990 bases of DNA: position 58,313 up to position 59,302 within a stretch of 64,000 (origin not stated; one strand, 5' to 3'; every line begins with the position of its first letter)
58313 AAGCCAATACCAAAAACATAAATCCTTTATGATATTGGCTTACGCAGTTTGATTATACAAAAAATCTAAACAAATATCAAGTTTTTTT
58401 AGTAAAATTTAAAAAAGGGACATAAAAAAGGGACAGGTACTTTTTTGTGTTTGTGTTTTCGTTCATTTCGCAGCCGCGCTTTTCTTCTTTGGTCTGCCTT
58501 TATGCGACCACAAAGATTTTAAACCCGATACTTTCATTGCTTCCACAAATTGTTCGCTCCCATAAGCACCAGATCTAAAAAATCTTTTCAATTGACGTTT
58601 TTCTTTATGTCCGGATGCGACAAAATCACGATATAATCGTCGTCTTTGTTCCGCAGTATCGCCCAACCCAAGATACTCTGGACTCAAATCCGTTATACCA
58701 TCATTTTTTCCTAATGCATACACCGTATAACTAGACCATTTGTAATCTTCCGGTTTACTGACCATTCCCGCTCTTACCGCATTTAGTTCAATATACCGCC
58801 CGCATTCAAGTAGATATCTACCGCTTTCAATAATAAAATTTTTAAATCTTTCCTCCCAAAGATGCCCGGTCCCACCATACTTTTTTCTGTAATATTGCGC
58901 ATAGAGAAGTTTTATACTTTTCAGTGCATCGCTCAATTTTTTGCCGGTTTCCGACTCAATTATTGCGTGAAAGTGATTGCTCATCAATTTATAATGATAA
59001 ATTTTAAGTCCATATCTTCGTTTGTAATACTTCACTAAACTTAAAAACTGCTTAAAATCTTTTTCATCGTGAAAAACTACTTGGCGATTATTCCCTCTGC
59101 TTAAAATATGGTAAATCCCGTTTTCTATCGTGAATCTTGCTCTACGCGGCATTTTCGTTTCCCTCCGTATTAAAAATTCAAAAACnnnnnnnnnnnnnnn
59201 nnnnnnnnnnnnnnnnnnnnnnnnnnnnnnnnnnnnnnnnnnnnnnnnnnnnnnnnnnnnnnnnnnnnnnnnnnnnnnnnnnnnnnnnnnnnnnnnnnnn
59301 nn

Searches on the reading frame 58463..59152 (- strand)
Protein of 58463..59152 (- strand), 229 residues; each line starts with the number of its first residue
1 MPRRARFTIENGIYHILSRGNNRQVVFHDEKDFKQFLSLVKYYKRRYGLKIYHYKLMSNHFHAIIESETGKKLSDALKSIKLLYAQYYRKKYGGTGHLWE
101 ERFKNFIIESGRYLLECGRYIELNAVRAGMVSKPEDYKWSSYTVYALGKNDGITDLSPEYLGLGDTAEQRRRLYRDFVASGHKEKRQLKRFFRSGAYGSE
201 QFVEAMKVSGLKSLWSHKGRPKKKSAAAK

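Call 71: search_protein_families(library=ncbifam, proteins=[window:58463-59152:-], max_evalue=0.01)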
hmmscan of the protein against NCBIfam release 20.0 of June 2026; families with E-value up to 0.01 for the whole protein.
window:58463-59152:- (229 aa): 2 families
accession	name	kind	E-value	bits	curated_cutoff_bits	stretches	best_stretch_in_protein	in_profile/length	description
NF047646.1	REP_Tyr_transpos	equivalog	5.3e-22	78.3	80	1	4-140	2-146/146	REP-associated tyrosine transposase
NF033573.1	transpos_IS200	equivalog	0.00031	21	55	1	10-100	9-104/126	IS200/IS605 family transposase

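Call 72: search_protein_families(library=pfam, proteins=[window:58463-59152:-], max_evalue=0.01)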
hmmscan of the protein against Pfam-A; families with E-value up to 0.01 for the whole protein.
window:58463-59152:- (229 aa): 2 families
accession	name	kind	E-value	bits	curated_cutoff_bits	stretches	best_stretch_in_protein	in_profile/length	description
PF01797.21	Y1_Tnp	-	8.4e-15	55.4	23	1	10-122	3-119/121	Transposase IS200 like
PF02170.28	PAZ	-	0.0047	17.3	28.8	0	18-56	45-81/123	PAZ domain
